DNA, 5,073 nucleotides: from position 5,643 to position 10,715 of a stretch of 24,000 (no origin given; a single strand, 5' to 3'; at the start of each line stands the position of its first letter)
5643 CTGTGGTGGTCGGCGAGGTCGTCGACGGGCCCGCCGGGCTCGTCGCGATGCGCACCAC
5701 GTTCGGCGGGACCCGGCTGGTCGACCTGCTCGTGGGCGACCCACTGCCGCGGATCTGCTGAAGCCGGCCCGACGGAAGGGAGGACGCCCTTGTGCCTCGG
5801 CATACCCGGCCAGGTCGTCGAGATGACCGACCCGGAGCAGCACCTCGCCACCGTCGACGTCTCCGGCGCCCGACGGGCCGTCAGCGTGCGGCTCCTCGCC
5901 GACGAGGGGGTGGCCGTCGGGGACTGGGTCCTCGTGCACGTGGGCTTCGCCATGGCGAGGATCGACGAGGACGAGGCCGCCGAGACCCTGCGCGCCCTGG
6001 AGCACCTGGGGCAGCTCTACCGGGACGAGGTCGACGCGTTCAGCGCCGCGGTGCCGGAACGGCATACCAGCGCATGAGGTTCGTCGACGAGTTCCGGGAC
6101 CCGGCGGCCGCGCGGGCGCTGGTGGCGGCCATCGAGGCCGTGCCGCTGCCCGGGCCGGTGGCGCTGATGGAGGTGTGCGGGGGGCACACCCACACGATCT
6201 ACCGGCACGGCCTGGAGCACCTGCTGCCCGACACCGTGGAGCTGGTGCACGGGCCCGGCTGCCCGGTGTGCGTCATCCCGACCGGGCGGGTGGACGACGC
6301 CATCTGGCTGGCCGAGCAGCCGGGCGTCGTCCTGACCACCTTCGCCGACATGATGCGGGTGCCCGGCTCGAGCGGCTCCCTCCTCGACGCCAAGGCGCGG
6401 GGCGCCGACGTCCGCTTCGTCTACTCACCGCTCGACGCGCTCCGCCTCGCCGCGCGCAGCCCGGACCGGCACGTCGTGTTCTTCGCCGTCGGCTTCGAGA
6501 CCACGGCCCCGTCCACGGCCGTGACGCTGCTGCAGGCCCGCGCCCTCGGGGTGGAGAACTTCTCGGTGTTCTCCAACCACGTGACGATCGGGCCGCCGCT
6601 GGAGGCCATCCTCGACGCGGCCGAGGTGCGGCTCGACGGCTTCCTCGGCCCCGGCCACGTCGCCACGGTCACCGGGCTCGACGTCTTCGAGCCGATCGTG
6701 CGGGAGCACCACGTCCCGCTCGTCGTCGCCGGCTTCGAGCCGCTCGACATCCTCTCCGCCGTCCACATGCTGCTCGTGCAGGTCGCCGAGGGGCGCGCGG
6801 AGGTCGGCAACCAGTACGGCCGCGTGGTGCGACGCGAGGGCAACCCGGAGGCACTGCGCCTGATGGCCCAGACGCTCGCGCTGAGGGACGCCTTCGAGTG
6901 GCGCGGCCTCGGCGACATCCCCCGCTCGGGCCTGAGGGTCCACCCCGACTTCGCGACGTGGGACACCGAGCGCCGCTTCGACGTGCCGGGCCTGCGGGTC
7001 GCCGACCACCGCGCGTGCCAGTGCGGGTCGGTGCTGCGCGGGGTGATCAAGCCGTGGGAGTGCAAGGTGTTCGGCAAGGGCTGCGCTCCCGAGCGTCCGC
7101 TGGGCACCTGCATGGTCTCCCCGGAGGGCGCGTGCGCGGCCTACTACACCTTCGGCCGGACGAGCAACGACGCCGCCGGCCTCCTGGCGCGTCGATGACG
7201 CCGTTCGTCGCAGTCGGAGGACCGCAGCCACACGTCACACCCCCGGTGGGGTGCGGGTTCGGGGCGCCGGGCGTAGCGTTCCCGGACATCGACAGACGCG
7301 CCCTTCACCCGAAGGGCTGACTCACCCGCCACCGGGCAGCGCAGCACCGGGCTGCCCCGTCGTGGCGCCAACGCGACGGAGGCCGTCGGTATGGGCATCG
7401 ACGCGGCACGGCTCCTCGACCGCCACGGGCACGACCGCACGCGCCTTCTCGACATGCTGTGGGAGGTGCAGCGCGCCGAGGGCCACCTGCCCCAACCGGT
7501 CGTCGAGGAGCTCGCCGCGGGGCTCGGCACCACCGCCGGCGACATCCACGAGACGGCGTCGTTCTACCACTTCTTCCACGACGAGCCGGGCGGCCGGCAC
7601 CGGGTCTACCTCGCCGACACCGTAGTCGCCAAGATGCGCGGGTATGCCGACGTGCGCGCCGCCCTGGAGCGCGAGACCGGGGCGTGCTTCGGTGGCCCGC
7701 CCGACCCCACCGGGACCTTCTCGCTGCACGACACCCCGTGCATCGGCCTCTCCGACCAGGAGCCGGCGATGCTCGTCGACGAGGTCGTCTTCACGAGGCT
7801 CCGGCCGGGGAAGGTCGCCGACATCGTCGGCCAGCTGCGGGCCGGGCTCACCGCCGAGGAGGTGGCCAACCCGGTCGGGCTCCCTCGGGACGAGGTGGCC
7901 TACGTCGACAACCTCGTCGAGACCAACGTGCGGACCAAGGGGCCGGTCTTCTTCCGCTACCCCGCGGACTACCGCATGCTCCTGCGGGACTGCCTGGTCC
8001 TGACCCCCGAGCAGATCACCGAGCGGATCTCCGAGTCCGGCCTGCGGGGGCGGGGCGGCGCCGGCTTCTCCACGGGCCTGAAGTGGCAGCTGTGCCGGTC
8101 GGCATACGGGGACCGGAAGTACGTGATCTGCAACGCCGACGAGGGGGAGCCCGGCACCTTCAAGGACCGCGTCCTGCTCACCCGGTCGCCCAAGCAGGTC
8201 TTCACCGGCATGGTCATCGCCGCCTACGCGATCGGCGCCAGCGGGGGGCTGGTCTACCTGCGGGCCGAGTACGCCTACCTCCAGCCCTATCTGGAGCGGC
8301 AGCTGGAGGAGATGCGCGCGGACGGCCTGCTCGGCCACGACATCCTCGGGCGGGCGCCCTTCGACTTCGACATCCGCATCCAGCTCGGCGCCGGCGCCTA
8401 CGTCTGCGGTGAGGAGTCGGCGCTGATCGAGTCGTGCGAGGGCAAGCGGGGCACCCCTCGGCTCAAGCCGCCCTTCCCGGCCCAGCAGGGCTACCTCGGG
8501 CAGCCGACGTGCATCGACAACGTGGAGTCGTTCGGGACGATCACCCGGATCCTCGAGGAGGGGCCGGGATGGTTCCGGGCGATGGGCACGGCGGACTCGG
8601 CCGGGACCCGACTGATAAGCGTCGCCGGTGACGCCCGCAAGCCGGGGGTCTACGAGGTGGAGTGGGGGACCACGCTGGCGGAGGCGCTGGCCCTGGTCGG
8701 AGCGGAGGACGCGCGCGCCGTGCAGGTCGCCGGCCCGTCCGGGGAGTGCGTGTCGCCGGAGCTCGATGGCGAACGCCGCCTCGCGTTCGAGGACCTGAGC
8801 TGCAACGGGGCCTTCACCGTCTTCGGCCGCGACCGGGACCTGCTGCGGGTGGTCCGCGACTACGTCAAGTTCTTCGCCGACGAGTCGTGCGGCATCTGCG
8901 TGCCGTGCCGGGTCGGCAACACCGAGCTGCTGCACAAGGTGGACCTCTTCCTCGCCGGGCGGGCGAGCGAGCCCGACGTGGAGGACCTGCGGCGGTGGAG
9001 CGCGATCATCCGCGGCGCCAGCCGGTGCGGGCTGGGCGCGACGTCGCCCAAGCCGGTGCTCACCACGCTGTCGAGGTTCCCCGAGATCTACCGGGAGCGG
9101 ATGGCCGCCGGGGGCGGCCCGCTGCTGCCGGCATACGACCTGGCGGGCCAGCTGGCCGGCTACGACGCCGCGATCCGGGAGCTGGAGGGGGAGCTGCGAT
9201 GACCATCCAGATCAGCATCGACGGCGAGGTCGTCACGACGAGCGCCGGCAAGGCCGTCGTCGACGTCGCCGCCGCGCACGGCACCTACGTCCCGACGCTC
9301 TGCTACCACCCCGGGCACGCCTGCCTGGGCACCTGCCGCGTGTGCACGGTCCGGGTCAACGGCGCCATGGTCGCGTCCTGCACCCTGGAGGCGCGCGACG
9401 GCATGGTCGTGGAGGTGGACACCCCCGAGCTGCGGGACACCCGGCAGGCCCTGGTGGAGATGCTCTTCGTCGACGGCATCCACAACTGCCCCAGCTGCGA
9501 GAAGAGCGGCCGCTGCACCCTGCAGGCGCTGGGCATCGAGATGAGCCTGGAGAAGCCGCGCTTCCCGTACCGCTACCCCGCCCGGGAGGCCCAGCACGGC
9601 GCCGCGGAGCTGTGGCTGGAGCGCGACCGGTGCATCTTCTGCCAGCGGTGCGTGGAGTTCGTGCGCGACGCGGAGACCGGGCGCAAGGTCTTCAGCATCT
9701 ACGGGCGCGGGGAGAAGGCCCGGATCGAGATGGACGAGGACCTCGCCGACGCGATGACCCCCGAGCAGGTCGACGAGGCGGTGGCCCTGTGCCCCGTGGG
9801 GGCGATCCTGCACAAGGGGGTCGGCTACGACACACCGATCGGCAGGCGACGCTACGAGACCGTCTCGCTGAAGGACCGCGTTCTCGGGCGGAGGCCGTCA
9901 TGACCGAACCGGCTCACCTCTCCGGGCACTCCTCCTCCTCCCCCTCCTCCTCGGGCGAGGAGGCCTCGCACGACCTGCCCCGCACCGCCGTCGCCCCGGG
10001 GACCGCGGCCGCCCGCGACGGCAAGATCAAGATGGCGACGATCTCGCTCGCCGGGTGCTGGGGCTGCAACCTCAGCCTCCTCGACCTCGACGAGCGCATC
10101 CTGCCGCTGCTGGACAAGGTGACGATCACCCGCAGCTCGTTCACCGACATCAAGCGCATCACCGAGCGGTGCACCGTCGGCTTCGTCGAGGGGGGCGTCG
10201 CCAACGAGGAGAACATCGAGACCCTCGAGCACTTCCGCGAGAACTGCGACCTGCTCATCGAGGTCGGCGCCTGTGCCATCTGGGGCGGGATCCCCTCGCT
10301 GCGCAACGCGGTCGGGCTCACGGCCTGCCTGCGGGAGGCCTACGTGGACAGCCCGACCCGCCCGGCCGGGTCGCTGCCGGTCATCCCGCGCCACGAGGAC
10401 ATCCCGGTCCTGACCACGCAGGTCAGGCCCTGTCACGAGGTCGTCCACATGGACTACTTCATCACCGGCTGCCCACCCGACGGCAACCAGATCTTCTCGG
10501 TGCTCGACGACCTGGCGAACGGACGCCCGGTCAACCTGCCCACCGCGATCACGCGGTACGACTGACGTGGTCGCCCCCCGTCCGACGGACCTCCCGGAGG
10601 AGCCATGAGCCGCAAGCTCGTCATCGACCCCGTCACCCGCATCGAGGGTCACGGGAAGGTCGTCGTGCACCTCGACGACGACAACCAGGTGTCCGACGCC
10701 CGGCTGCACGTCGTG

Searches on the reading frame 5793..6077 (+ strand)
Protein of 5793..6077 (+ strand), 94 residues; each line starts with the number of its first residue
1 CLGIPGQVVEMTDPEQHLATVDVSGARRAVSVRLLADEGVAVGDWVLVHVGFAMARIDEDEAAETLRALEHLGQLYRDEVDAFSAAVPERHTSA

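Call 21: search_protein_families(library=ncbifam, proteins=[window:5793-6077:+], max_evalue=0.01)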
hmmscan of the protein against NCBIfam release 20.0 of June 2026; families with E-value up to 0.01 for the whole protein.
window:5793-6077:+ (94 aa): 3 families
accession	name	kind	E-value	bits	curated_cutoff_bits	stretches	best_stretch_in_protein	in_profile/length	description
TIGR00074.1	hypC_hupF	subfamily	8.4e-24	83.3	48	1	1-77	2-73/80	HypC/HybG/HupF family hydrogenase formation chaperone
NF007721.0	PRK10413.1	equivalog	7.5e-23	80.3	115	1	1-73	2-76/87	hydrogenase maturation factor HybG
NF007712.0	PRK10409.1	equivalog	3.6e-17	62.4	136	1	1-74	2-76/90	HypC/HybG/HupF family hydrogenase formation chaperone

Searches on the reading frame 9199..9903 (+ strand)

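Call 5: search_protein_families(library=pfam, proteins=[window:9199-9903:+])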
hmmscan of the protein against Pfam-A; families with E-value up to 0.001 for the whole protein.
window:9199-9903:+ (234 aa): 6 families
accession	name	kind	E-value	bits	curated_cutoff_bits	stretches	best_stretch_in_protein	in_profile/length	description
PF13510.11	Fer2_4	-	1e-14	54.8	22.8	1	2-75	3-81/82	2Fe-2S iron-sulfur cluster binding domain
PF22117.2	Fer4_Nqo3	-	1.7e-10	41.4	27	1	141-203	7-66/67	NADH-quinone oxidoreductase subunit 3, ferredoxin-like domain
PF10588.14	NADH-G_4Fe-4S_3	-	4.7e-10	39.3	27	1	82-120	1-39/40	NADH-ubiquinone oxidoreductase-G iron-sulfur binding region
PF13459.11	Fer4_15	-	6.5e-08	33.6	22.4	1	139-203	2-64/66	4Fe-4S single cluster domain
PF13370.11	Fer4_13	-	0.00011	23.3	24.5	1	142-203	3-56/58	4Fe-4S single cluster domain of Ferredoxin I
PF00111.32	Fer2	-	0.00011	22.4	21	1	7-61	3-55/77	2Fe-2S iron-sulfur cluster binding domain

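Call 21: search_protein_families(library=ncbifam, proteins=[window:9199-9903:+], max_evalue=0.01)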
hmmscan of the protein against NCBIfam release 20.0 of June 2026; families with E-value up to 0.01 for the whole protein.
window:9199-9903:+ (234 aa): 8 families
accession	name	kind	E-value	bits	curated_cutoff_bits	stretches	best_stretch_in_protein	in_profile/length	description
NF005745.0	PRK07569.1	equivalog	3.2e-44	151.1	333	1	4-209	5-213/238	bidirectional hydrogenase complex protein HoxU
TIGR01973.1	NuoG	equivalog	3.9e-40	138.2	470.05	1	5-207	1-202/606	NADH-quinone oxidoreductase subunit NuoG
NF040763.1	FeFe_hydrog_A6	exception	1.2e-38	132.8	765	1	3-206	1-208/571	NADH-dependent [FeFe] hydrogenase, group A6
NF006305.0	PRK08493.1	equivalog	9e-34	116.7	591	1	3-157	2-155/819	NADH-quinone oxidoreductase subunit G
NF005895.0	PRK07860.1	equivalog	3e-30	104.9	802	1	2-203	17-220/811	NADH-quinone oxidoreductase subunit G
NF040762.1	Hydr_FeFe_Clost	exception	7.8e-23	80.9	900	1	4-206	2-207/572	ferredoxin hydrogenase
NF009454.0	PRK12814.1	equivalog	3.1e-16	58.9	916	1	2-102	3-106/657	putative NADPH-dependent glutamate synthase small subunit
TIGR02512.1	FeFe_hydrog_A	subfamily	0.0092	14.9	405.95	0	140-206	4-70/375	[FeFe] hydrogenase, group A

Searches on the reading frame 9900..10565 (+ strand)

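Call 5: search_protein_families(library=pfam, proteins=[window:9900-10565:+])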
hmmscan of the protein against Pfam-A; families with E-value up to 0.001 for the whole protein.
window:9900-10565:+ (221 aa): 1 family
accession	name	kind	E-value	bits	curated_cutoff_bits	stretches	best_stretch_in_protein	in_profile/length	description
PF01058.29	Oxidored_q6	-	2.4e-25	89.2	27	1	53-203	1-126/128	NADH ubiquinone oxidoreductase, 20 Kd subunit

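Call 21: search_protein_families(library=ncbifam, proteins=[window:9900-10565:+], max_evalue=0.01)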
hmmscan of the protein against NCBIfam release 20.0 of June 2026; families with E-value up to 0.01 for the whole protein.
window:9900-10565:+ (221 aa): 6 families
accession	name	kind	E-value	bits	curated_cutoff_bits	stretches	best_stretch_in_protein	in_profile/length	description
NF045875.1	F420_non_VhuG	exception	5.9e-35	120.9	450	1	42-217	4-175/286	F420-non-reducing hydrogenase subunit VhuG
NF040836.1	sulfhyd_HydD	equivalog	6.3e-18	64.9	500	1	40-202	3-150/261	NADPH-dependent hydrogenase/sulfhydrogenase 1 subunit delta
NF040831.1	sulfhyd_ShyD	equivalog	1.1e-16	61.2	460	1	43-208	1-150/240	NAD(P)-dependent hydrogenase/sulfhydrogenase 2 subunit delta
TIGR03294.1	FrhG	equivalog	3e-15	56.6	245.5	1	42-137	1-99/228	coenzyme F420 hydrogenase subunit gamma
NF045520.1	H2_NiFeSe_small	exception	0.0028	17.1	470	0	104-173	132-202/314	NiFeSe hydrogenase small subunit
NF005012.1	PRK06411.1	subfamily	0.0033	17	116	0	173-205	122-154/166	NADH-quinone oxidoreductase subunit NuoB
